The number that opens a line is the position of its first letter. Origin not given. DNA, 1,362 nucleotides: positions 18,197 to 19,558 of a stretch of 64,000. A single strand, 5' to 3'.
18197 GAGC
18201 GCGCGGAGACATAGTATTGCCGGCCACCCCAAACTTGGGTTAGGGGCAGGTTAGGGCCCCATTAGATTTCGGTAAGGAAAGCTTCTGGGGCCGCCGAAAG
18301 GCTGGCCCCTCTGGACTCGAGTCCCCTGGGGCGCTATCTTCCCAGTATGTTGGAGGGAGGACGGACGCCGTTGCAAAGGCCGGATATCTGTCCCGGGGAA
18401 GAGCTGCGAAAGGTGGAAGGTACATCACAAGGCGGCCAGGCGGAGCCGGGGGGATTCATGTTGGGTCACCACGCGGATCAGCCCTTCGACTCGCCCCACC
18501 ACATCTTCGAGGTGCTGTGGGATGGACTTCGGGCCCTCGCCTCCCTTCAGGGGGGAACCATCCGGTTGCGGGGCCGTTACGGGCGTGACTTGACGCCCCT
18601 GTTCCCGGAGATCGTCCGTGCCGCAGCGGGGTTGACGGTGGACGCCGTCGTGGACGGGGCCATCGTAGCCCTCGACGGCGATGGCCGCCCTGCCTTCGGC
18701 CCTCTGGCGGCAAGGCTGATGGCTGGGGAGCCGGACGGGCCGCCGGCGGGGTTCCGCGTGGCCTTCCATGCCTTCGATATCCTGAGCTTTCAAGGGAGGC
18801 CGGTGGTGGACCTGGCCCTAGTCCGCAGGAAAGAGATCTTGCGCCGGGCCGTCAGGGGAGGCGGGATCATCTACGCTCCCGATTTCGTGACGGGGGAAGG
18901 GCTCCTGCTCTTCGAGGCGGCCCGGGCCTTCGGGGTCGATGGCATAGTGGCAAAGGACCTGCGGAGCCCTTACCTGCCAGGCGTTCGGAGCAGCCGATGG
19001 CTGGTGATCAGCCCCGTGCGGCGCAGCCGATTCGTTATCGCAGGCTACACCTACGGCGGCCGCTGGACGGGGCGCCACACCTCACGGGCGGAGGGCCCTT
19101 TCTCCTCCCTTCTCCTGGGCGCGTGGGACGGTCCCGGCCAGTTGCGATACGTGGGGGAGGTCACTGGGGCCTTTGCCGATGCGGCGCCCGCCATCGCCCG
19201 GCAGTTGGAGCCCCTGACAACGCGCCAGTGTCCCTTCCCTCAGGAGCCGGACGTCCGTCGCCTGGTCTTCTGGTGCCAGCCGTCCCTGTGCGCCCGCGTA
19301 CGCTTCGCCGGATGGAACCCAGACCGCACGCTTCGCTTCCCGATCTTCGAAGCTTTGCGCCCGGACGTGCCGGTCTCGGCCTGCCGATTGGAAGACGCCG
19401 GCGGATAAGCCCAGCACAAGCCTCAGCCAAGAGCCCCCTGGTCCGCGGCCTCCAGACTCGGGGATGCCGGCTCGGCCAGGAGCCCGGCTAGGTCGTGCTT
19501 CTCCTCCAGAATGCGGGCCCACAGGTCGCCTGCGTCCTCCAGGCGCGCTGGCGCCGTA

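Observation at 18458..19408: Ligase-dead ATP-dependent DNA ligase paralog next to LigD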

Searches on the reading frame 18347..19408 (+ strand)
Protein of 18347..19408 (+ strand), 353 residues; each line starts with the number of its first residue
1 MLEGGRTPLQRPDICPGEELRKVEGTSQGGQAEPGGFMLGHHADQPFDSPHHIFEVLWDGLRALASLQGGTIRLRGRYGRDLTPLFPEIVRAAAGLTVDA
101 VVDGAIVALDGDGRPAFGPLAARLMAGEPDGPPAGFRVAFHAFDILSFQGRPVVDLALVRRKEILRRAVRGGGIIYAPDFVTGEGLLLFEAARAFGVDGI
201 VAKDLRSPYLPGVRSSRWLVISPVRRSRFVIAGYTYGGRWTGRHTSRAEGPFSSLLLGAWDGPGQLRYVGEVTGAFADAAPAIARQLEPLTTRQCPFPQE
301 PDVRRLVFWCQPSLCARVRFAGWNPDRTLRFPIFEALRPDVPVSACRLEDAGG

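Call 4: search_protein_families(library=pfam, proteins=[window:18347-19408:+], max_evalue=0.01)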
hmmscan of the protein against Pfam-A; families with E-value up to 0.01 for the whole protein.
window:18347-19408:+ (353 aa): 2 families
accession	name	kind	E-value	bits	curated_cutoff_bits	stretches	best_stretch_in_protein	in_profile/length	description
PF01068.26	DNA_ligase_A_M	-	2.2e-18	67.1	26.2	1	49-219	19-201/204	ATP dependent DNA ligase domain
PF04679.21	DNA_ligase_A_C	-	2e-17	63.8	27.5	1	250-340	3-93/94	ATP dependent DNA ligase C terminal region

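Call 5: search_protein_families(library=ncbifam, proteins=[window:18347-19408:+], max_evalue=0.01)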
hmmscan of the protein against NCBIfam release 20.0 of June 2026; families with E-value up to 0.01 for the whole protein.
window:18347-19408:+ (353 aa): 12 families
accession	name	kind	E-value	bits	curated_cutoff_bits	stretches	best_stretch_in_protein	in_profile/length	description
TIGR02779.1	NHEJ_ligase_lig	equivalog_domain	1e-55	189.1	227.75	1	40-347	4-301/302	non-homologous end-joining DNA ligase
NF007210.0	PRK09632.1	equivalog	4.6e-49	167.4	989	1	45-344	489-775/781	ATP-dependent DNA ligase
TIGR02776.1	NHEJ_ligase_prk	equivalog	1.2e-46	159.7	373.2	1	53-350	8-296/587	DNA ligase D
NF004628.0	PRK05972.1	subfamily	4.1e-44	150.9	895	1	39-350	248-549/870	ATP-dependent DNA ligase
NF005796.0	PRK07636.1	subfamily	3.1e-30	105.3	337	1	38-235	6-198/275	ATP-dependent DNA ligase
NF006078.0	PRK08224.1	equivalog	1.4e-26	93.3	296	1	38-298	12-265/350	ATP-dependent DNA ligase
NF002868.0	PRK03180.1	equivalog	7e-21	74.5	641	1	52-271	206-423/509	ATP-dependent DNA ligase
NF041331.1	LigA_Halo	equivalog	2.7e-13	49.3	830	1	54-279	251-476/552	ATP-dependent DNA ligase LigA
NF007211.0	PRK09633.1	equivalog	4e-13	48.6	774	1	49-235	15-220/610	DNA ligase D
TIGR04120.1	DNA_lig_bact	equivalog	5.3e-13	48.8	400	1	28-262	195-431/526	cisplatin damage response ATP-dependent DNA ligase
NF006701.0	PRK09247.1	equivalog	1.2e-12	47.6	543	1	28-218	199-402/540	ATP-dependent DNA ligase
TIGR00574.1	dnl1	superfamily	4.9e-12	45.3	217.8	1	53-229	193-382/527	ATP-dependent DNA ligase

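Call 6: find_homologous_proteins(query=window:18458-19408:+, max_evalue=1e-10)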
Query window:18458-19408:+ (316 aa): 83 proteins with E <= 1e-10 among 8000 candidates.
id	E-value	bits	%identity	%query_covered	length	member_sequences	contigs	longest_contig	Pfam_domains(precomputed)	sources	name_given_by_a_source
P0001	3.9e-196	669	94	100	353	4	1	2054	PF01068.27,PF04679.22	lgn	-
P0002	4.7e-169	580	82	100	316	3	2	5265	PF01068.27,PF04679.22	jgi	-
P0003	4.4e-154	531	74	100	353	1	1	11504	PF01068.27,PF04679.22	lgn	-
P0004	2.0e-149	515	73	100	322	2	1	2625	PF01068.27,PF04679.22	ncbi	-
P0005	4.0e-115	403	60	100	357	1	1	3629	PF01068.27,PF04679.22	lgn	-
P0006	6.3e-95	336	53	99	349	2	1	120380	PF01068.27,PF04679.22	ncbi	-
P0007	2.4e-90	321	51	99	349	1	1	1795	PF01068.27,PF04679.22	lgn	-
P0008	3.0e-90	321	51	100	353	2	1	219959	PF01068.27,PF04679.22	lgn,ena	-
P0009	1.2e-89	319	53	99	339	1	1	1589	PF01068.27,PF04679.22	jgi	jgi:bifunctional non-homologous end joining protein LigD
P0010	2.3e-88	315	48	99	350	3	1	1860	PF01068.27,PF04679.22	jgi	-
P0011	6.8e-88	313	48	98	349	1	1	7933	PF01068.27,PF04679.22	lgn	-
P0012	3.4e-87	311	50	100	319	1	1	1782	PF01068.27,PF04679.22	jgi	jgi:ATP-dependent DNA ligase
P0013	6.4e-87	310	48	99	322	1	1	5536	PF01068.27,PF04679.22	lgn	-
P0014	3.6e-86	308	50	99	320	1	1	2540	PF01068.27,PF04679.22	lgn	-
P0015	1.9e-85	305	48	99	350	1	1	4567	PF01068.27,PF04679.22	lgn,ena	-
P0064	2.7e-53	199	39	98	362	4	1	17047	PF01068.27,PF04679.22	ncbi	-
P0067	1.5e-50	190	38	98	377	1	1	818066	PF01068.27,PF04679.22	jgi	jgi:bifunctional non-homologous end joining protein LigD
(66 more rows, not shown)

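Call 10: find_related_loci(query=A1, collection=genome_contigs, flank=10000)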
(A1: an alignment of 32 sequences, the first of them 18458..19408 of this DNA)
Query A1 (316 aa) in genome_contigs; peptide patterns used: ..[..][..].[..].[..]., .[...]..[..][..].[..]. (x = any residue, [..] = any of these).
188 stretches matched a pattern; 53 encode a relative of the query (tblastn E <= 1e-3); 53 distinct loci.
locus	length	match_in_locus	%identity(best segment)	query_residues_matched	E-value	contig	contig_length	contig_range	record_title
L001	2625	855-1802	73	1-316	1e-158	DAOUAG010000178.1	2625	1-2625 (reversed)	MAG TPA_asm: Dehalococcoidia bacterium isolate H62_633 k111_1872591, whole genome shotgun sequence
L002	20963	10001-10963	51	1-314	4e-94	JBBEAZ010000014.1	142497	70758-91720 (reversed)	MAG: Dehalococcoidia bacterium isolate LejiaF_64_43 Lejia_F_169_length_142497_cov_26, whole genome shotgun sequence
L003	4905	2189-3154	51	1-316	2e-93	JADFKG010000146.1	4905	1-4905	MAG: Chloroflexota bacterium isolate B46T1L10 B46T1L10_NODE32389, whole genome shotgun sequence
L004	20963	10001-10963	51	1-315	2e-91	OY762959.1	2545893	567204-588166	MAG: Dehalococcoidia bacterium isolate a8fc5444-7059-4be1-bdcb-92646be6befe genome assembly, chromosome: 1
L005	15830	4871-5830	53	1-314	4e-91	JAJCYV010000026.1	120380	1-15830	MAG: Chloroflexota bacterium isolate OFTM284 OFTM284_25, whole genome shotgun sequence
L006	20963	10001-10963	48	1-314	2e-86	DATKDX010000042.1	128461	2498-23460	MAG TPA_asm: Dehalococcoidia bacterium isolate SMAG_U14484 k141_2022339, whole genome shotgun sequence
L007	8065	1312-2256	49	1-309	5e-85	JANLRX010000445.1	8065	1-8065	MAG: Chloroflexota bacterium isolate OTE_25_metabat_74 OTE_25_k141_138172, whole genome shotgun sequence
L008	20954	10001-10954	45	1-314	4e-82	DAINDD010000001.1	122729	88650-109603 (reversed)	MAG TPA_asm: Chloroflexota bacterium isolate CTOTU41506 NODE_46_length_122729_cov_4.816921, whole genome shotgun sequenc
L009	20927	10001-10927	48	1-311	1e-80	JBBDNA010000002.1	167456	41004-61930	MAG: Dehalococcoidia bacterium isolate LejiaB_68_106 Lejia_B_115_length_167456_cov_67, whole genome shotgun sequence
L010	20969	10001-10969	46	1-312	3e-80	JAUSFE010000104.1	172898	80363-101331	MAG: Dehalococcoidia bacterium isolate E14_maxbin.284_sub E14_k141_1779320, whole genome shotgun sequence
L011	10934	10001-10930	47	1-305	4e-80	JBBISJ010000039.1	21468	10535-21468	MAG: Chloroflexota bacterium isolate SLS170214_bin_370 NODE_886_length_21468_cov_7.648811, whole genome shotgun sequence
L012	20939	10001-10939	45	1-311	7e-79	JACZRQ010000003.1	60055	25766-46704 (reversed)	MAG: Chloroflexota bacterium isolate B103T1B8 B103T1B8_NODE653, whole genome shotgun sequence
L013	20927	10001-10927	49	1-309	2e-77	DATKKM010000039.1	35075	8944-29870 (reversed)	MAG TPA_asm: Dehalococcoidia bacterium isolate SMAG_U14657 k141_4143821, whole genome shotgun sequence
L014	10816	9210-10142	43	1-313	5e-77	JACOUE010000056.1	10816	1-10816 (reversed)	MAG: Chloroflexi bacterium isolate NC_groundwater_62_Pr7_S-0.65um_68_13 FFV18_Sp65_scaffold_359323, whole genome shotgun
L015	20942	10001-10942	44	1-311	2e-76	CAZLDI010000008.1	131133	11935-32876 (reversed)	MAG TPA_asm: uncultured Dehalococcoidia bacterium isolate SRP119689_co1_231 genome assembly, contig: NODE_100_length_131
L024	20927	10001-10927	42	1-316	4e-69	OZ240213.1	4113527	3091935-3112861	MAG: Dehalococcoidia bacterium isolate 72fd1f58-039a-43d1-a234-fad5f02d9593 genome assembly, chromosome: 1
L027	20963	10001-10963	41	1-312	9e-69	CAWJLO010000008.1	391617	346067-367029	MAG: uncultured Chloroflexia bacterium isolate MFD02416.bin.1.78 genome assembly, contig: contig_24217, whole genome sho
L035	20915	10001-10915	40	1-309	4e-64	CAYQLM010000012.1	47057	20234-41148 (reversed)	MAG TPA_asm: uncultured Dehalococcoidia bacterium isolate SRP119689_co1_20 genome assembly, contig: NODE_853_length_4705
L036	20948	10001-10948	39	1-316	2e-63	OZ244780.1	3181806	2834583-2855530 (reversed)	MAG: Dehalococcoidia bacterium isolate 5f96cbe3-438d-44fc-9d38-e394ee4f63dc genome assembly, chromosome: 1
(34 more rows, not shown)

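Call 15: find_encoding_contigs(protein=P0001, flank=5000, max_places=3)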
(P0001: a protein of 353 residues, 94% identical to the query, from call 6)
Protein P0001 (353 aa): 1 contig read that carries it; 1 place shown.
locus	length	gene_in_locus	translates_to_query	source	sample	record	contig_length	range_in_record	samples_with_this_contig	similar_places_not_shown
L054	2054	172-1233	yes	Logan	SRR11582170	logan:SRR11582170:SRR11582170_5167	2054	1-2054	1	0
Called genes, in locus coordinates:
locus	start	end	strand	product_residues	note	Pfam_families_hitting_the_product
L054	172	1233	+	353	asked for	PF01068:DNA_ligase_A_M, PF04679:DNA_ligase_A_C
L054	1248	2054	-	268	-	?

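Call 16: find_encoding_contigs(protein=P0002, flank=5000, max_places=3)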
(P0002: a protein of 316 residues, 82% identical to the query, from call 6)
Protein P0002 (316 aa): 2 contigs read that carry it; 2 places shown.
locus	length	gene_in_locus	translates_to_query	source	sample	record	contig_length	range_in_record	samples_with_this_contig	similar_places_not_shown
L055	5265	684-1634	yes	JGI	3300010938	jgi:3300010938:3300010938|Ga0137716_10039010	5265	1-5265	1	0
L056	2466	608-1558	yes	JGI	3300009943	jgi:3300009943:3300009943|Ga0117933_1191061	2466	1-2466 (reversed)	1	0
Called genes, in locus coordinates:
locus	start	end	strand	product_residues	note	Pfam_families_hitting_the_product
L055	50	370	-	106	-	PF12802:MarR_2 (weak)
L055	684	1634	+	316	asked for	PF01068:DNA_ligase_A_M, PF04679:DNA_ligase_A_C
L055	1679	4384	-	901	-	PF13298:LigD_N, PF01068:DNA_ligase_A_M, PF04679:DNA_ligase_A_C, PF21686:LigD_Prim-Pol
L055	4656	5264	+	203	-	?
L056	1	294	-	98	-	?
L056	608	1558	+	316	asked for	PF01068:DNA_ligase_A_M, PF04679:DNA_ligase_A_C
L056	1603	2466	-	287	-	?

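Call 28: predict_structure(alignment_id=A1)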
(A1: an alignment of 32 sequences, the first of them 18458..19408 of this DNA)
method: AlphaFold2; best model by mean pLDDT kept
length: 316 residues; sequences in the alignment: 32
mean_pLDDT: 90.4   pTM: 0.87
mean pLDDT of the five models: 90.4, 89.5, 88.7, 81.3, 71.0
residues with pLDDT >= 90: 226; 70-90: 72; 50-70: 18; < 50: 0
segments of 3 or more residues with pLDDT < 50: none
pLDDT, mean of each block of 10 residues (from residue 1): 89 96 95 95 95 91 96 91 91 88 95 96 95 83 94 93 95 89 92 91 55 79 94 89 87 94 88 96 93 94 94 75
secondary structure, 60 per line:
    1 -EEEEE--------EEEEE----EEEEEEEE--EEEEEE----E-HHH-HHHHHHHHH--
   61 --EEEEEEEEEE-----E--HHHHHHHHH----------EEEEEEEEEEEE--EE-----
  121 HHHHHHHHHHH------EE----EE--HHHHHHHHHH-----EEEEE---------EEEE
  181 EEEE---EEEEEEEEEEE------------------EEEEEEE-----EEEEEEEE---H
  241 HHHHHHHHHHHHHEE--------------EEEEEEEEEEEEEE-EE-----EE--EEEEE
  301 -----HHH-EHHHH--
elements in order: E2-6 E15-19 E24-31 E34-39 H50-58 E63-72 H81-89 E100-111 H121-131 H148-157 E163-167 E177-184 E188-198 E217-223 E229-236 H240-253 E270-283 E296-300 H311-314

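Call 29: search_protein_representatives(alignment_id=A1)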
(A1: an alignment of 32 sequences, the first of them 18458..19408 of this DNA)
Query: 32 sequences, 321 profile positions. Proteins with E-value up to 0.001 (for the whole library): 37916; up to 1e-10: 16270; up to 1e-30: 3801. The best 150 are listed.
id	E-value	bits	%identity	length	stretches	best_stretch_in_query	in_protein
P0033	1.4e-136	470.9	-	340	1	1-319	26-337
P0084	4.6e-131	452.7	-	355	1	1-316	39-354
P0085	1.2e-121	421.8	-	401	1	1-317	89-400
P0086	1.3e-105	369.1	-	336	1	1-245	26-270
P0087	5.7e-101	353.9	-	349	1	1-318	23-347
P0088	2.8e-99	348.3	-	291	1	71-318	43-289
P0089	6.0e-98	343.9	-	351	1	1-315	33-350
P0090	7.1e-98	343.7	-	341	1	1-319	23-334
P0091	2.2e-96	338.8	-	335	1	1-317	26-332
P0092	7.7e-95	333.7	-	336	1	1-318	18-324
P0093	2.2e-94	332.2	-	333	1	1-317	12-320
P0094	1.6e-93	329.4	-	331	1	1-317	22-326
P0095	1.1e-91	323.4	-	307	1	1-265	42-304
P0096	1.0e-90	320.2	-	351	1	6-318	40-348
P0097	7.8e-89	314.0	-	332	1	1-317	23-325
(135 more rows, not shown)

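Call 32: fold_search(model_id=the predicted structure, library=pdb)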
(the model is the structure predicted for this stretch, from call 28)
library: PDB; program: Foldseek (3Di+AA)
matches with E <= 10: 665; with E <= 0.001: 147
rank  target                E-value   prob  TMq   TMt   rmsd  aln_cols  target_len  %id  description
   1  6nhx                  2.6e-25  1.00  0.68  0.71   4.7       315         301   29  mycobacterial DNA ligase D complexed with ATP and MES (released 2019-02-13)
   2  1vs0_B                4.6e-25  1.00  0.52  0.54   9.9       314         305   30  Crystal Structure of the Ligase Domain from M. tuberculosis LigD at 2.4A (released 2006-02-28)
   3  6nhz                  2.5e-24  1.00  0.66  0.68   5.3       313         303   29  mycobacterial DNA ligase D complexed with ATP and Mg (released 2019-02-13)
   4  1vs0_A                8.6e-24  1.00  0.52  0.55   9.9       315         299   29  Crystal Structure of the Ligase Domain from M. tuberculosis LigD at 2.4A (released 2006-02-28)
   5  3rr5                  1.9e-22  1.00  0.54  0.32  13.9       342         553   26  DNA ligase from the archaeon Thermococcus sp. 1519 (released 2012-04-11)
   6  2cfm                  6.4e-22  1.00  0.76  0.45   3.9       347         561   26  ATP-DEPENDENT DNA LIGASE FROM PYROCOCCUS FURIOSUS (released 2006-07-12)
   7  6wbo                  3.5e-21  1.00  0.52  0.31  17.3       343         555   24  DNA-Ligase from Thermococcus gammatolerans (released 2021-05-05)
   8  9dfa                  1.1e-20  1.00  0.52  0.31  17.0       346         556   25  Thermococcus gammatolerans DNA Ligase (released 2026-03-18)
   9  4eq5                  1.3e-20  1.00  0.77  0.49   3.9       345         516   24  DNA ligase from the archaeon Thermococcus sibiricus (released 2012-05-09)
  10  9df9                  1.3e-20  1.00  0.53  0.31  14.2       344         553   25  Thermococcus gammatolerans DNA Ligase (released 2026-03-18)
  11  2hiv                  1.4e-19  1.00  0.49  0.28  14.7       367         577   18  ATP-dependent DNA ligase from S. solfataricus (released 2006-11-07)
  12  3gde                  1.5e-19  1.00  0.74  0.45   4.2       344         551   22  The closed conformation of ATP-dependent DNA ligase from Archaeoglobus fulgidus (released 2009-12-15)
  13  7rpx_E                1.2e-18  1.00  0.52  0.29  16.2       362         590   17  Archaeal DNA ligase and heterotrimeric PCNA in complex with end-joined DNA (released 2021-11-17)
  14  7qnz_A                3.9e-18  1.00  0.50  0.26  14.9       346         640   22  human Lig1-DNA-PCNA complex reconstituted in absence of ATP (released 2023-01-11)
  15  7sxe_A                1.2e-17  1.00  0.50  0.27  15.2       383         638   20  Crystal structure of ligase I with nick duplexes containing cognate G:T (released 2022-07-13)
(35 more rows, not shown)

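Call 33: search_solved_structures(query=window:18458-19408:+, show_alignments=1, max_evalue=1e-10)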
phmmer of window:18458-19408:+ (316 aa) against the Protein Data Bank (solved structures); distinct sequences matched with E-value up to 1e-10: 9.
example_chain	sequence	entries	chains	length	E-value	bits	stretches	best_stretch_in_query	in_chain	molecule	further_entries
6nhz_A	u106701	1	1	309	4.3e-34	121.4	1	14-305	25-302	ATP-dependent DNA ligase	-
1vs0_A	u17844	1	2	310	1.5e-33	119.7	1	14-305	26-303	Putative DNA ligase-like protein Rv0938/MT0965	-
6nhx_A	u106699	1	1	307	3.6e-33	118.4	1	14-305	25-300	ATP-dependent DNA ligase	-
2cfm_A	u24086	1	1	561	3.1e-18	69.3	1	17-304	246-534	THERMOSTABLE DNA LIGASE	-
4eq5_A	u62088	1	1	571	5.1e-18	68.6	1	17-303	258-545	DNA ligase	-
3rr5_A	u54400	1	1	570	5.3e-17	65.3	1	16-304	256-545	DNA ligase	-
9df9_A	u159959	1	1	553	2.8e-16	62.9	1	16-304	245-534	DNA ligase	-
9dfa_A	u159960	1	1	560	5.1e-16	62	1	16-304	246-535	DNA ligase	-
3gde_A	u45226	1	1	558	4.9e-12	48.9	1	19-306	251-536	DNA ligase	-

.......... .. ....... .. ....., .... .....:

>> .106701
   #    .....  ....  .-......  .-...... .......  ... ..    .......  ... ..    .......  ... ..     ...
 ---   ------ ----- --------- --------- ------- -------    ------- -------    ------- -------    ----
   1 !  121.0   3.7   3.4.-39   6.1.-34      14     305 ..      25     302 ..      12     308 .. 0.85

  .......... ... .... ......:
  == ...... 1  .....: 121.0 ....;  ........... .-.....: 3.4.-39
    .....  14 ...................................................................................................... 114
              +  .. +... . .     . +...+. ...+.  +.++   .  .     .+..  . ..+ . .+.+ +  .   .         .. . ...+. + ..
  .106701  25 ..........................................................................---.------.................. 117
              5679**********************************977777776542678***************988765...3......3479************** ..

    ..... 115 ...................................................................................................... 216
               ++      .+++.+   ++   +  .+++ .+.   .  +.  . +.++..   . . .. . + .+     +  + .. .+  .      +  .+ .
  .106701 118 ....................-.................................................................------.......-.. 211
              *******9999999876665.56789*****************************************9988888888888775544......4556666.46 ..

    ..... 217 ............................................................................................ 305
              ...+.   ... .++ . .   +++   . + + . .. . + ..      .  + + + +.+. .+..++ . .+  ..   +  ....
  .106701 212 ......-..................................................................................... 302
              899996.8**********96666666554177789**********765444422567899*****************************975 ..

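Call 53: search_protein_families(library=padloc, proteins=[window:18347-19408:+], max_evalue=0.01)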
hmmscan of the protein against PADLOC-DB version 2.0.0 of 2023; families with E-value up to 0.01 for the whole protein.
window:18347-19408:+ (353 aa): 0 families
